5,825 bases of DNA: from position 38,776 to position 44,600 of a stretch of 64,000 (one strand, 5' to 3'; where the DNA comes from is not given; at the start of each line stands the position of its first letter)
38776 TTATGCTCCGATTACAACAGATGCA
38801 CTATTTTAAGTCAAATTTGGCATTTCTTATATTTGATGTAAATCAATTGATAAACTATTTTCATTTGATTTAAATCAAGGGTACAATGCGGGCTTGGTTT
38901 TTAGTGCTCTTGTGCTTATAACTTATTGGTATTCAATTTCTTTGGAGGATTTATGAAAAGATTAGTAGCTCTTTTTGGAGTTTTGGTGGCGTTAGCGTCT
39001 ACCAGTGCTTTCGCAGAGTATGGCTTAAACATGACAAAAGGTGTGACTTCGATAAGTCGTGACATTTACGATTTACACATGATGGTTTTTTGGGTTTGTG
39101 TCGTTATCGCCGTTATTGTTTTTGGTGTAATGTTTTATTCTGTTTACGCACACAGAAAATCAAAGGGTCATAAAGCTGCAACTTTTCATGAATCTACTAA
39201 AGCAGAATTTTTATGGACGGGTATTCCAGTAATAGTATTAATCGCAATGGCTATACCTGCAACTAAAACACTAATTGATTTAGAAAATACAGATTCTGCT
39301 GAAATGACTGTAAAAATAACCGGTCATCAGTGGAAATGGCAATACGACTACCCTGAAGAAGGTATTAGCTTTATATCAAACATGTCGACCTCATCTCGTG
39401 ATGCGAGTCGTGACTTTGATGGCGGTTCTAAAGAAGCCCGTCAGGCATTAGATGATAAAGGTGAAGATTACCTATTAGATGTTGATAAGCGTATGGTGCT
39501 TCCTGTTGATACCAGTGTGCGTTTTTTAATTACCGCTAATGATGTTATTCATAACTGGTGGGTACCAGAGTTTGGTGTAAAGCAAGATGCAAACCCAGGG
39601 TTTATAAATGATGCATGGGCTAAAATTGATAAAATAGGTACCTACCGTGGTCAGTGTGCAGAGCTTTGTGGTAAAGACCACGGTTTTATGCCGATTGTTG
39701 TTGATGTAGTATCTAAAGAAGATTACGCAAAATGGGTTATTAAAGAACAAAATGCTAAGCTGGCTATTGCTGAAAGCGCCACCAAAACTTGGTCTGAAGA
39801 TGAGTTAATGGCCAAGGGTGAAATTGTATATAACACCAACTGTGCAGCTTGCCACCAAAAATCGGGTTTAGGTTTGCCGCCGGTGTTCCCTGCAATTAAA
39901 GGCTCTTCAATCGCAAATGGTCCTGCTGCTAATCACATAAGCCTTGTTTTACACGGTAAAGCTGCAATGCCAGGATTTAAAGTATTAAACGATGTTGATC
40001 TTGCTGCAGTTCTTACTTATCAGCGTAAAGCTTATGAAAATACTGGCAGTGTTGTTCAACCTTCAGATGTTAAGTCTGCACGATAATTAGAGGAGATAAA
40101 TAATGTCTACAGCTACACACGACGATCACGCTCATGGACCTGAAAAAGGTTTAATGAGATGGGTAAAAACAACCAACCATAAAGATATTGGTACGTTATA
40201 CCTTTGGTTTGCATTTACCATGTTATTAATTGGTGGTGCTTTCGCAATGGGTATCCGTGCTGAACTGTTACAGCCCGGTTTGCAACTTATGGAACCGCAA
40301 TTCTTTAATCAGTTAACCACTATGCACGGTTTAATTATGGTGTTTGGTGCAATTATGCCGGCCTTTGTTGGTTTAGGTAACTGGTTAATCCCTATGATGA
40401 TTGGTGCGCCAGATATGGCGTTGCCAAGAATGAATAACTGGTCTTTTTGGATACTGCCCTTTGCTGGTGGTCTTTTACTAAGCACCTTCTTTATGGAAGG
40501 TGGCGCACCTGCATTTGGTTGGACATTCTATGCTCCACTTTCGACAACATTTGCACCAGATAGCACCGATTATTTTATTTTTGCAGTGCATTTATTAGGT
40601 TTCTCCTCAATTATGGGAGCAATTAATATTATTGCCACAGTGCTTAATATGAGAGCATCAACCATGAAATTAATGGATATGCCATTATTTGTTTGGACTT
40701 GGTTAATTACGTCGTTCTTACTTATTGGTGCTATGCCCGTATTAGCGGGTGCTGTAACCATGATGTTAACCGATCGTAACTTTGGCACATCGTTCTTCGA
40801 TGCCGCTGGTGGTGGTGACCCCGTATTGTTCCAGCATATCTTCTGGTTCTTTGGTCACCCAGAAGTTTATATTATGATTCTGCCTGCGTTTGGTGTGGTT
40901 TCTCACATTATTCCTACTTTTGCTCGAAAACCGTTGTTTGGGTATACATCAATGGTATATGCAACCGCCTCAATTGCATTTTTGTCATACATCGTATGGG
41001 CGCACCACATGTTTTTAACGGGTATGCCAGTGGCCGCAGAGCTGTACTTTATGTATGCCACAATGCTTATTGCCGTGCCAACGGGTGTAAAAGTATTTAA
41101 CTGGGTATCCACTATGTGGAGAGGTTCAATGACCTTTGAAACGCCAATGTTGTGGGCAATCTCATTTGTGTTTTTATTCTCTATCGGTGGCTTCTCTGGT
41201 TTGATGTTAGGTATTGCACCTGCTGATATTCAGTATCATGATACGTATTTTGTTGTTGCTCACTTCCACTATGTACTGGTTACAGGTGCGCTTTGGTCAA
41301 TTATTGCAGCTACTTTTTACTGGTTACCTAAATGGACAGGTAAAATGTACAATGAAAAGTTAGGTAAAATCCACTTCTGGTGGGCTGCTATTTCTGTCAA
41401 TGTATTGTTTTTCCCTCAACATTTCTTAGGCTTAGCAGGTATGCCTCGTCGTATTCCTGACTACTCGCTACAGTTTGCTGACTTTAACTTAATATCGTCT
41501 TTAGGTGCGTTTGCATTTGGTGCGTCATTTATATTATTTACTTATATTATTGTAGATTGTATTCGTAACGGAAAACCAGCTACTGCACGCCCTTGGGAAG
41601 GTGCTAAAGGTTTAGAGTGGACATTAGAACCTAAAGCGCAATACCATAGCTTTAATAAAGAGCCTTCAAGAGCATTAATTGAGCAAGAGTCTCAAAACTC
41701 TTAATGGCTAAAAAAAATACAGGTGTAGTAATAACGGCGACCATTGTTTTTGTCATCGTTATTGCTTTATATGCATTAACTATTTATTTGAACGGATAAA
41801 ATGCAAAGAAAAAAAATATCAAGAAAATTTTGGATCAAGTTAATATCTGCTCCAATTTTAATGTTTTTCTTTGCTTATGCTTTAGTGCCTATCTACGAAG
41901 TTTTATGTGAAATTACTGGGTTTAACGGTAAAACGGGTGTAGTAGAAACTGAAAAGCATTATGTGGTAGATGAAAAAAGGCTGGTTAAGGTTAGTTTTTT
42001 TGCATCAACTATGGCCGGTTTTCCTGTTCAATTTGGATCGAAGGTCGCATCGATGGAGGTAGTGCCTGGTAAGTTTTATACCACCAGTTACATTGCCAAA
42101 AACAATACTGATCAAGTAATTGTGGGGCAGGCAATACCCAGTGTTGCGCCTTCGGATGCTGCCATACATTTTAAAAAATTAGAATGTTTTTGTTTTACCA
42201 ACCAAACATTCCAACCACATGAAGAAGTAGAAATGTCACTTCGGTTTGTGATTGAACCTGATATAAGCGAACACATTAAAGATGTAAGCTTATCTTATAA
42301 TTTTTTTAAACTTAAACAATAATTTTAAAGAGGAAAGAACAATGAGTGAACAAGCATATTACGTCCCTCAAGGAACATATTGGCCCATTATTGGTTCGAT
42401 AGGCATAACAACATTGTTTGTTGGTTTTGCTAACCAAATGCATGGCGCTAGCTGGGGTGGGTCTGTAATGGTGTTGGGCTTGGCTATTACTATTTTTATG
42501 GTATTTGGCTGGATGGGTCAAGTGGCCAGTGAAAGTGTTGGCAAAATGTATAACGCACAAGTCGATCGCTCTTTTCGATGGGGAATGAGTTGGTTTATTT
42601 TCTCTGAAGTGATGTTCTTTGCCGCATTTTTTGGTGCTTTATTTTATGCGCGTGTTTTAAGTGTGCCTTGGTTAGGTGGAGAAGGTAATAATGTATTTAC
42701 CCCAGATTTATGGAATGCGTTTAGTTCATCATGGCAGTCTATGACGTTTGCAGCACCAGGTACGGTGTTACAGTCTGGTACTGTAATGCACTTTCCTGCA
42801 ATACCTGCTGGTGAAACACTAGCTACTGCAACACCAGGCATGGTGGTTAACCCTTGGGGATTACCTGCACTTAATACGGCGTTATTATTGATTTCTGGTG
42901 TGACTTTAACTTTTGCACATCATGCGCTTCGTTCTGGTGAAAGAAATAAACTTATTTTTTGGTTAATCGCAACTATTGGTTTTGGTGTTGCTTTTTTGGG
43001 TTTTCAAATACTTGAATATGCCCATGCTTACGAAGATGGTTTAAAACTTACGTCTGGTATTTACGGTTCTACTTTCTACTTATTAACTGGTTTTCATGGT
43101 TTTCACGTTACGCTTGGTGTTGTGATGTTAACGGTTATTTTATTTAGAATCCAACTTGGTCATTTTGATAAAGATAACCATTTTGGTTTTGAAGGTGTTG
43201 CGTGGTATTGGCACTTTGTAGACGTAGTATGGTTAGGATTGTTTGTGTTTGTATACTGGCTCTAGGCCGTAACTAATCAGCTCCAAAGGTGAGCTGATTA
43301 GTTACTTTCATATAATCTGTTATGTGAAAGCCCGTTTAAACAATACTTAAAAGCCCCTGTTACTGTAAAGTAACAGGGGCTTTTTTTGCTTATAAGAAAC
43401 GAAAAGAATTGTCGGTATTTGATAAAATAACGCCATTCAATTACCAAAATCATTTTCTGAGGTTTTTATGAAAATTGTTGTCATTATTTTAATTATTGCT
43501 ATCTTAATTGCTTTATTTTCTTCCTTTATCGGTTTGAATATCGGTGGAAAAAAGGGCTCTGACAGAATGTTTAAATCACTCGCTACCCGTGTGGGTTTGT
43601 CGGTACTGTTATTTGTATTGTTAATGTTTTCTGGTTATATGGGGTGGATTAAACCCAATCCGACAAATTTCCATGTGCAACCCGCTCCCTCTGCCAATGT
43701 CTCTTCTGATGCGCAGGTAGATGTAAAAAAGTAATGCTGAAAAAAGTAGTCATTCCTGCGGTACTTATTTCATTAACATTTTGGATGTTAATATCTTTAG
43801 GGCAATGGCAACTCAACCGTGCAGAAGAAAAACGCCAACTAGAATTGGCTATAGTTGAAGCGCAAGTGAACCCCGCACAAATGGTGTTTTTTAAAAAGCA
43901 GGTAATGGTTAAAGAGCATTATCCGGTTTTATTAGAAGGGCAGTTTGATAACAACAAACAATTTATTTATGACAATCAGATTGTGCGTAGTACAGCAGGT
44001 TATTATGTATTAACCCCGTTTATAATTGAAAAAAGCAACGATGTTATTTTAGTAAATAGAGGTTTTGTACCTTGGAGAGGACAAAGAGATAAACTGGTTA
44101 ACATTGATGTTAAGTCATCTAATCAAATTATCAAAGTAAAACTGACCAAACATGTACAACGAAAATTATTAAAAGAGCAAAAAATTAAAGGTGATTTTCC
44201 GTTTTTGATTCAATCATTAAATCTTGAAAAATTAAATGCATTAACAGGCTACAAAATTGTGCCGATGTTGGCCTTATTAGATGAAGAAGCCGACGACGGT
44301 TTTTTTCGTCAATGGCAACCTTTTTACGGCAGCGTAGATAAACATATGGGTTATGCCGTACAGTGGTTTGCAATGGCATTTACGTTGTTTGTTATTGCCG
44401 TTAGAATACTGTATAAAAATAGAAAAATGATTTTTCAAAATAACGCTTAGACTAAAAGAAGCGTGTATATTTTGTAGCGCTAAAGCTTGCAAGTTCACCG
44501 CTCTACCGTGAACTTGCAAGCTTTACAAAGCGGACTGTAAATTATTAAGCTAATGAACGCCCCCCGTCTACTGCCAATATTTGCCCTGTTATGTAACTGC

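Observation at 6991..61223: Strongly over-represented 12-mer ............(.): candidate new uptake or architecture signal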

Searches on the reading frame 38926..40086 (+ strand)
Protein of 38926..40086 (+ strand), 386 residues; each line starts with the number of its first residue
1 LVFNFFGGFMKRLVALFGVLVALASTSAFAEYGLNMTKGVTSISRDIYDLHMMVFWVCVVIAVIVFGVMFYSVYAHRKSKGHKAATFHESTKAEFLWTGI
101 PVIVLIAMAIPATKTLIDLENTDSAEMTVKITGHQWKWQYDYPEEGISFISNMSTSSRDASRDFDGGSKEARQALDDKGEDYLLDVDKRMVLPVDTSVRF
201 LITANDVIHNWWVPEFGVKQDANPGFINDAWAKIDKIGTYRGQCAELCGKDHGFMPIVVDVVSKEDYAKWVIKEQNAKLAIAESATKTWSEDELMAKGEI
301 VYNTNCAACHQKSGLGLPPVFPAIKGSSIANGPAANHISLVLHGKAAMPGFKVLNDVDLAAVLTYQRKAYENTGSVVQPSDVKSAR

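Call 12: search_protein_families(library=ncbifam, proteins=[window:38926-40086:+], max_evalue=1e-10)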
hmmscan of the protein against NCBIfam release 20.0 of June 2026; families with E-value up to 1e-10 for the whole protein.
window:38926-40086:+ (386 aa): 5 families
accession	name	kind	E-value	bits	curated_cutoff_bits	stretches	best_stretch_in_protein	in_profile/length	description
TIGR02866.1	CoxB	equivalog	2.5e-58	196.9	147.7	1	41-271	3-201/202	cytochrome c oxidase subunit II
NF050117.1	aa3_CtaC_Actin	exception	3.4e-46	157.5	250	1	15-270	5-241/244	aa3-type cytochrome oxidase subunit II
TIGR01432.1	QOXA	equivalog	6.7e-32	110.6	240.95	2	15-153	2-142/227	cytochrome aa3 quinol oxidase subunit II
TIGR01433.1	CyoA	equivalog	1.4e-20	73.7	266.2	0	45-154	26-142/226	ubiquinol oxidase subunit II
NF007816.0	PRK10525.1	equivalog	4.3e-17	62.2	511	0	17-154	10-154/318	cytochrome o ubiquinol oxidase subunit II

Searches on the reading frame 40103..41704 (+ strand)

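Call 12: search_protein_families(library=ncbifam, proteins=[window:40103-41704:+], max_evalue=1e-10)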
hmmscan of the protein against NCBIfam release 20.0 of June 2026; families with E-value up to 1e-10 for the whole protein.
window:40103-41704:+ (533 aa): 6 families
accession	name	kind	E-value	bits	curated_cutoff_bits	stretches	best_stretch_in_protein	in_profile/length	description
TIGR02891.1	CtaD_CoxA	equivalog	2.2e-209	696.3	670.75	1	20-521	1-502/504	cytochrome c oxidase subunit I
NF050116.1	cyt_aa3_Actin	exception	1.3e-168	562.1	880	1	19-521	1-505/522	aa3-type cytochrome oxidase subunit I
TIGR02882.1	QoxB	equivalog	3.1e-151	505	1015.5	1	19-518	43-545/643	cytochrome aa3 quinol oxidase subunit I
TIGR02843.1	CyoB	equivalog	1.2e-135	453.5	1020.35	1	19-522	46-556/646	cytochrome o ubiquinol oxidase subunit I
NF011592.0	PRK15017.1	equivalog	7.8e-109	365.3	1271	1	19-518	47-553/663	cytochrome o ubiquinol oxidase subunit I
NF041075.1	quin_ox_SoxB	equivalog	8.8e-26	90.9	700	1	39-484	6-451/468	proton pump complex quinol oxidase subunit SoxB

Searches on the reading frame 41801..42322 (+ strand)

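Call 26: search_protein_families(library=pfam, proteins=[window:41801-42322:+], max_evalue=0.000001)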
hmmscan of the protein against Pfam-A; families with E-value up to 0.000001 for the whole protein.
window:41801-42322:+ (173 aa): 1 family
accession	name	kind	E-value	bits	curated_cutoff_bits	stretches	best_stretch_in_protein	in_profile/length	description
PF04442.19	CtaG_Cox11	-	2.1e-45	154.9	25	1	28-170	1-148/148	Cytochrome c oxidase assembly protein CtaG/Cox11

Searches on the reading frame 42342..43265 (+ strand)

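Call 26: search_protein_families(library=pfam, proteins=[window:42342-43265:+], max_evalue=0.000001)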
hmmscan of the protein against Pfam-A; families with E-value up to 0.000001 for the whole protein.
window:42342-43265:+ (307 aa): 1 family
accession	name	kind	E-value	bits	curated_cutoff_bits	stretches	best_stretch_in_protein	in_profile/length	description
PF00510.24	COX3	-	1.4e-55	189.4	23.8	2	168-306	120-255/258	Cytochrome c oxidase subunit III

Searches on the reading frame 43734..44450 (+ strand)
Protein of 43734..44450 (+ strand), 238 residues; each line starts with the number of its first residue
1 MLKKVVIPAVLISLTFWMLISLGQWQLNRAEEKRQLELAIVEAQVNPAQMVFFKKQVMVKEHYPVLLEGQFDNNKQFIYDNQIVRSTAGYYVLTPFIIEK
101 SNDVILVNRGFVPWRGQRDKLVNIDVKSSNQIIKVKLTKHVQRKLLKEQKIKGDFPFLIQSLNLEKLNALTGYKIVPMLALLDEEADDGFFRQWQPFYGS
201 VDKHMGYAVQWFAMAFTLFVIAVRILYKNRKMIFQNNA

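Call 26: search_protein_families(library=pfam, proteins=[window:43734-44450:+], max_evalue=0.000001)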
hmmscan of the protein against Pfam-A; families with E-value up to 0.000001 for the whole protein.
window:43734-44450:+ (238 aa): 1 family
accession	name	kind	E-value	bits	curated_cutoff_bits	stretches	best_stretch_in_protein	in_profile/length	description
PF02104.20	SURF1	-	4.6e-34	119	23.4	1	17-216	5-205/205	SURF1 family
